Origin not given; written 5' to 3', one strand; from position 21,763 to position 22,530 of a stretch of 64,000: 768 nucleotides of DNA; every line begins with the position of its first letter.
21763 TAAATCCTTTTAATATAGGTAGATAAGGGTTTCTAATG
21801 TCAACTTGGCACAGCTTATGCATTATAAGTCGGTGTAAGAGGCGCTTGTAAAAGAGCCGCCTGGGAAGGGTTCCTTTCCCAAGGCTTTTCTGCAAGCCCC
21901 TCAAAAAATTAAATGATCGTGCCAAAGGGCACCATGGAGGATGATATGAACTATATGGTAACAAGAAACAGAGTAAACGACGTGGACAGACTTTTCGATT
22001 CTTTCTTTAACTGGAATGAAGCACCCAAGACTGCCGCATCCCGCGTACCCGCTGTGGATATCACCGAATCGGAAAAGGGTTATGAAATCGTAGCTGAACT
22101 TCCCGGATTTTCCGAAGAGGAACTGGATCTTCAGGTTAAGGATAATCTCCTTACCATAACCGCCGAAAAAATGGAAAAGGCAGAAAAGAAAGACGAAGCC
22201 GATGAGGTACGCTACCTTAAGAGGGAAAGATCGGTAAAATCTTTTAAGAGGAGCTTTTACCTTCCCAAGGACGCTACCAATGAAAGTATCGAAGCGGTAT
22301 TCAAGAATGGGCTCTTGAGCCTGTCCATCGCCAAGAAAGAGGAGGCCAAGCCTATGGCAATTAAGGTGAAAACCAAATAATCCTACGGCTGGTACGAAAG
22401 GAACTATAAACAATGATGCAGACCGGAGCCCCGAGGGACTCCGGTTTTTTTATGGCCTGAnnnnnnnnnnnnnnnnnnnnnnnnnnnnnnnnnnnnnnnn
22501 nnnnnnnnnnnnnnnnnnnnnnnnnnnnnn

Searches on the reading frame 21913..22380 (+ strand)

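Call 42: search_protein_families(library=pfam, proteins=[window:21913-22380:+])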
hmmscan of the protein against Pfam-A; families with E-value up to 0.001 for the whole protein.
window:21913-22380:+ (155 aa): 2 families
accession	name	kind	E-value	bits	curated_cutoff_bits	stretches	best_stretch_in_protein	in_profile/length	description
PF00011.27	HSP20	-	1.2e-22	80.4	20.8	1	49-151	1-100/102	Hsp20/alpha crystallin family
PF17886.7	ArsA_HSP20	-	6.5e-08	32.5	22.5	1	55-136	2-60/63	HSP20-like domain found in ArsA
